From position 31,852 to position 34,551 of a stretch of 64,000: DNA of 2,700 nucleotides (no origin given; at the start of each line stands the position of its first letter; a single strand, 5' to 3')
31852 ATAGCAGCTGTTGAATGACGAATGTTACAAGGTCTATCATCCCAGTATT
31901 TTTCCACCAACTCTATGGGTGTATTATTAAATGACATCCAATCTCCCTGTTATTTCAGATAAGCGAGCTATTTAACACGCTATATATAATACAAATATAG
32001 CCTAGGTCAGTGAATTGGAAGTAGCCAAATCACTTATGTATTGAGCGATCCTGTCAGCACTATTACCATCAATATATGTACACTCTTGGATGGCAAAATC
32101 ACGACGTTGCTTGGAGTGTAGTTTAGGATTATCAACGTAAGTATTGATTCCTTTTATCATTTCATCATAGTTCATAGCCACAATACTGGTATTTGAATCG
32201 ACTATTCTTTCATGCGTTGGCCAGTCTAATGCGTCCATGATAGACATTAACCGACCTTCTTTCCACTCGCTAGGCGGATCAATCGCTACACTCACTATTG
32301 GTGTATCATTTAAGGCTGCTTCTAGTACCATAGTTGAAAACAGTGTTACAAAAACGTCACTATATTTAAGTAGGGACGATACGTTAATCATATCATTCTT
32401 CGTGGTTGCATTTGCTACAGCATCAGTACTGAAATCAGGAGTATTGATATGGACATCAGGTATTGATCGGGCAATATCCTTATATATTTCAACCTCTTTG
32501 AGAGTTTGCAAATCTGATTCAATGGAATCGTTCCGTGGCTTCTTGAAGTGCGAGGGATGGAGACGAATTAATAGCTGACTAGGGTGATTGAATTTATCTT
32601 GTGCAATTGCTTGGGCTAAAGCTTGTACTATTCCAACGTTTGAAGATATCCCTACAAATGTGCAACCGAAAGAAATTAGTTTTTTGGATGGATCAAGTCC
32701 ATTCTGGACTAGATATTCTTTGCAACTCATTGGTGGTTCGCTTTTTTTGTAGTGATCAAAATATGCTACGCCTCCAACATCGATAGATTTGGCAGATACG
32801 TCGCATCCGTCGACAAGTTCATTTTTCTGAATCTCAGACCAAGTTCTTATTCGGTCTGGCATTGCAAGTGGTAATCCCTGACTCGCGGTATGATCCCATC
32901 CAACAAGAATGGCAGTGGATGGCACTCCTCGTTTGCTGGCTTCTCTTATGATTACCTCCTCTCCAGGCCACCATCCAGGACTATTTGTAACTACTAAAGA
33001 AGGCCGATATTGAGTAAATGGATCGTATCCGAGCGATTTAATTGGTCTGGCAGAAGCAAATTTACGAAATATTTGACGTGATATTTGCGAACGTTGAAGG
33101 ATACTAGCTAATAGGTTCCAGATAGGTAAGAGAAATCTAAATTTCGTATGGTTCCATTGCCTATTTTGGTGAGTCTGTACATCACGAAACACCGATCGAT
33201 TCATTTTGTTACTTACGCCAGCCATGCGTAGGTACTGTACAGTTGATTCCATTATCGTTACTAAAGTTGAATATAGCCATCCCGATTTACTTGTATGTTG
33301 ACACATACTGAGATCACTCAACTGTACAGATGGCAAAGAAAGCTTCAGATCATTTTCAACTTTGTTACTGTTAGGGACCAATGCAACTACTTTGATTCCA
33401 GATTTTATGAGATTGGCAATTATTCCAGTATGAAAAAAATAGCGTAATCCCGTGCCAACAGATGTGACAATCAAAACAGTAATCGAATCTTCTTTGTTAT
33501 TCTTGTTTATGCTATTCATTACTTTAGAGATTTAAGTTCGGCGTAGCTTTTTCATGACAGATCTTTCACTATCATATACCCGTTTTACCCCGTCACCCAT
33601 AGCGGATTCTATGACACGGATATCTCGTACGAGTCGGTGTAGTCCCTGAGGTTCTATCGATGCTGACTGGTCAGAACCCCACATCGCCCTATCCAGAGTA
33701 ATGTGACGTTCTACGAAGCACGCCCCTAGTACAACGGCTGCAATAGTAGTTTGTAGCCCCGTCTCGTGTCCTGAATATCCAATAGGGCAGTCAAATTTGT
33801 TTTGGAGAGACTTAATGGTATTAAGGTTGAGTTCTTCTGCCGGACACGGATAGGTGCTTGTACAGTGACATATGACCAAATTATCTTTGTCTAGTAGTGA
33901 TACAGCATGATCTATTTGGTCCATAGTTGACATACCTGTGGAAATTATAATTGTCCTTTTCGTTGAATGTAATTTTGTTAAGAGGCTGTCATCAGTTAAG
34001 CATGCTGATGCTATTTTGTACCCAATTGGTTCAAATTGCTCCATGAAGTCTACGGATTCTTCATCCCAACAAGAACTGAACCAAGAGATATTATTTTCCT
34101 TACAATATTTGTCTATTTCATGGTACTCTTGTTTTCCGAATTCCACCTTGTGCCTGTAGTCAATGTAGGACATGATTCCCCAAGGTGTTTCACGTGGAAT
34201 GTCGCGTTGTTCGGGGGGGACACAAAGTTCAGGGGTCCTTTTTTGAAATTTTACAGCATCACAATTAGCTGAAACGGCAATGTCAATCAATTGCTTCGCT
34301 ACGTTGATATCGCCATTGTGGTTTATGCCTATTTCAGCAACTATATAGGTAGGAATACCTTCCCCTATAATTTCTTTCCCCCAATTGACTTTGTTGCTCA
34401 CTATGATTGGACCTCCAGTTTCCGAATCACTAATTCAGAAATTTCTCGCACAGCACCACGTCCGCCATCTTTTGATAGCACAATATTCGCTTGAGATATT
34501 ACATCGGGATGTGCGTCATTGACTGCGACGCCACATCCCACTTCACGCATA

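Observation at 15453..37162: Three paralogous uncharacterised GT-B-like proteins, one per nonulosonate module: candidate new CMP-nonulosonate transferases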

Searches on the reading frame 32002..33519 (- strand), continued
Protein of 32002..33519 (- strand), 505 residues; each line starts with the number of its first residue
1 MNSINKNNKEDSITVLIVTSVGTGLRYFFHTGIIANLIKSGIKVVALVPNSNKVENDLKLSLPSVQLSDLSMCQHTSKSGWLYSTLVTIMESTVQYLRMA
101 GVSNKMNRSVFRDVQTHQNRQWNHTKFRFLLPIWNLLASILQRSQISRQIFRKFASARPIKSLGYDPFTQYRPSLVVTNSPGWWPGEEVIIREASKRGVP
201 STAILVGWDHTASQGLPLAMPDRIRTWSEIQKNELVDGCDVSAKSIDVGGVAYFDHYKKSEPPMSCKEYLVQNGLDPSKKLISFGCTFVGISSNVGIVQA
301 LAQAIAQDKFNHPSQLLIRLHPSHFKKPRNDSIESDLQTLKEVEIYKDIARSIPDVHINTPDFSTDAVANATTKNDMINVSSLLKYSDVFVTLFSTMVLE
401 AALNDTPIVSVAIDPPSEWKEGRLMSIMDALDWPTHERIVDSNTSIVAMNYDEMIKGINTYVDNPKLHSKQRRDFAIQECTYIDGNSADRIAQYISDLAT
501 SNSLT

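Call 55: fold_search(model_id=the predicted structure, library=pdb)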
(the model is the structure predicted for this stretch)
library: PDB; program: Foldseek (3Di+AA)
matches with E <= 10: 1690; with E <= 0.001: 318
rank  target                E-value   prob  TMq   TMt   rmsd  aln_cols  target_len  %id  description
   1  3c4q_B                7.3e-13  1.00  0.45  0.56  11.6       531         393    9  Structure of the retaining glycosyltransferase MshA : The first step in mycothiol biosynthesis. Organism : Corynebacte (released 2008-04-01)
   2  3c4q_A                7.7e-13  1.00  0.48  0.59  10.4       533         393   10  Structure of the retaining glycosyltransferase MshA : The first step in mycothiol biosynthesis. Organism : Corynebacte (released 2008-04-01)
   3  6tvp_B                8.6e-13  1.00  0.41  0.50   9.0       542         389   12  Structure of Mycobacterium smegmatis alpha-maltose-1-phosphate synthase GlgM (released 2020-04-22)
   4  1f6d_A                2.1e-12  1.00  0.52  0.68   8.1       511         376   13  THE STRUCTURE OF UDP-N-ACETYLGLUCOSAMINE 2-EPIMERASE FROM E. COLI. (released 2000-12-13)
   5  3dzc_A                1.1e-11  1.00  0.50  0.65   8.3       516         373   12  2.35 Angstrom resolution structure of WecB (VC0917), a UDP-N-acetylglucosamine 2-epimerase from Vibrio cholerae. (released 2008-08-12)
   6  6vlc_B                1.3e-11  1.00  0.51  0.68   8.3       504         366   13  Crystal structure of UDP-GlcNAc 2-epimerase from Neisseria meningitidis bound to UDP-GlcNAc (released 2020-11-11)
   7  6vlb_B                1.5e-11  1.00  0.53  0.69   7.2       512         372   13  Crystal structure of ligand-free UDP-GlcNAc 2-epimerase from Neisseria meningitidis (released 2020-11-11)
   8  3c48_B                1.6e-11  1.00  0.29  0.36  17.1       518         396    9  Structure of the retaining glycosyltransferase MshA: The first step in mycothiol biosynthesis. Organism: Corynebacteri (released 2008-03-25)
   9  1f6d_C                1.7e-11  1.00  0.48  0.63   7.6       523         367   13  THE STRUCTURE OF UDP-N-ACETYLGLUCOSAMINE 2-EPIMERASE FROM E. COLI. (released 2000-12-13)
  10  1f6d_D                1.9e-11  1.00  0.50  0.65   7.5       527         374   13  THE STRUCTURE OF UDP-N-ACETYLGLUCOSAMINE 2-EPIMERASE FROM E. COLI. (released 2000-12-13)
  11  6vlc_D                3.2e-11  1.00  0.52  0.69   7.6       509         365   13  Crystal structure of UDP-GlcNAc 2-epimerase from Neisseria meningitidis bound to UDP-GlcNAc (released 2020-11-11)
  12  3beo_A                5.6e-11  1.00  0.51  0.66   6.8       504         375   10  A Structural Basis for the allosteric regulation of non-hydrolyzing UDP-GlcNAc 2-epimerases (released 2008-02-19)
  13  1v4v_A                1.1e-10  1.00  0.49  0.63   8.0       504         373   12  Crystal Structure Of UDP-N-Acetylglucosamine 2-Epimerase From Thermus Thermophilus HB8 (released 2003-12-02)
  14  6vlb_A                1.4e-10  1.00  0.52  0.68   8.1       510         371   12  Crystal structure of ligand-free UDP-GlcNAc 2-epimerase from Neisseria meningitidis (released 2020-11-11)
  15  9cm8_A                1.6e-10  1.00  0.51  0.67   7.4       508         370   12  UDP-GlcNAc 2-epimerase MnaA of Paenibacillus alvei (released 2024-10-02)
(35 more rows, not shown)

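Call 57: find_encoding_contigs(protein=P0171, flank=10000, max_places=1)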
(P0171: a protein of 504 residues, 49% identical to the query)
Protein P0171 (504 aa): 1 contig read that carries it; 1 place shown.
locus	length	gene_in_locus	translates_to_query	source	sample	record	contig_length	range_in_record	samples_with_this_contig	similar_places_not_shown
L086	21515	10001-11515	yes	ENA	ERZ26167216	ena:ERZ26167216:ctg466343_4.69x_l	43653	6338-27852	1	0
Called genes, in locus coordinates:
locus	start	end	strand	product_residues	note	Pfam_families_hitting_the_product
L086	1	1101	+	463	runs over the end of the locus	PF03446:NAD_binding_2 (faint), PF03721:UDPG_MGDP_dh_N, PF00984:UDPG_MGDP_dh, PF03720:UDPG_MGDP_dh_C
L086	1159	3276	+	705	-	PF01061:ABC2_membrane, PF00005:ABC_tran, PF13304:AAA_21 (faint)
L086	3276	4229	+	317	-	PF08003:Methyltransf_9, PF13489:Methyltransf_23, PF13649:Methyltransf_25, PF13847:Methyltransf_31, PF08241:Methyltransf_11, PF08242:Methyltransf_12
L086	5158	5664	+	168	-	-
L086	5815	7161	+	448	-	-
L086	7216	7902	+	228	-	PF05711:TylF, PF13578:Methyltransf_24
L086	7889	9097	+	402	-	PF02348:CTP_transf_3, PF12804:NTP_transf_3 (weak), PF08282:Hydrolase_3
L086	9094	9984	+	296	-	PF03102:NeuB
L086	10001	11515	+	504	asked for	-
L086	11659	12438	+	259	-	PF05050:Methyltransf_21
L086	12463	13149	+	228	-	PF13489:Methyltransf_23 (weak), PF13847:Methyltransf_31 (faint), PF08241:Methyltransf_11, PF13649:Methyltransf_25 (weak), PF03269:DUF268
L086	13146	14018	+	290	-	-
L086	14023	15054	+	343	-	PF03102:NeuB, PF08666:SAF (weak)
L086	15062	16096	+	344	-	PF00389:2-Hacid_dh, PF02826:2-Hacid_dh_C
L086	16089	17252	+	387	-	PF02350:Epimerase_2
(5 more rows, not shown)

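Call 64: search_protein_families(library=ncbifam, alignment_id=A2, max_evalue=0.001)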
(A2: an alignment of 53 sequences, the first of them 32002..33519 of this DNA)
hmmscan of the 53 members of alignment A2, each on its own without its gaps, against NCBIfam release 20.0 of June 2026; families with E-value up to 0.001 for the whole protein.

A. member 1, window:32002-33519:- (505 aa): 1 family
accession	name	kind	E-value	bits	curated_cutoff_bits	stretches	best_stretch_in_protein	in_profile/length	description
NF046086.1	BFO_1060_trans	domain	6.7e-12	45.2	200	1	220-498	104-363/365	BFO_1060 family glycosyltransferase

B. families by the number of members that match (of 53 scanned): 1 family
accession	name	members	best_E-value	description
NF046086.1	BFO_1060_trans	53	4.3e-16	BFO_1060 family glycosyltransferase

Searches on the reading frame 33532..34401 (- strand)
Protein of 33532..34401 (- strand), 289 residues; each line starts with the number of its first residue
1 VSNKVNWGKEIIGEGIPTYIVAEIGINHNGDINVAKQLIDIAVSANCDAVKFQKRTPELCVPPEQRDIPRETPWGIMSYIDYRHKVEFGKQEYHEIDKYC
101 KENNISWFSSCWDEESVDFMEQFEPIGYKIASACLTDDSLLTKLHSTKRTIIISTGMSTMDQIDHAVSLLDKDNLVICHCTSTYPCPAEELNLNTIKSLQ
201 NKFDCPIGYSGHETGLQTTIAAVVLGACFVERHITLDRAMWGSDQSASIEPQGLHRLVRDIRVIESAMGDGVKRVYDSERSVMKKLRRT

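Call 9: search_protein_families(library=ncbifam, proteins=[window:33532-34401:-], max_evalue=0.00001)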
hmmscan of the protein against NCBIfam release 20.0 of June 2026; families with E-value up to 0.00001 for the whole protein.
window:33532-34401:- (289 aa): 2 families
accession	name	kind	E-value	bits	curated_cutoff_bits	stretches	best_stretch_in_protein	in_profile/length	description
TIGR03569.1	NeuB_NnaB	equivalog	4.1e-80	269.3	399.65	1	18-288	1-278/329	N-acetylneuraminate synthase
TIGR03586.1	PseI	equivalog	1.6e-61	208.3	340.25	1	18-280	2-269/327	pseudaminic acid synthase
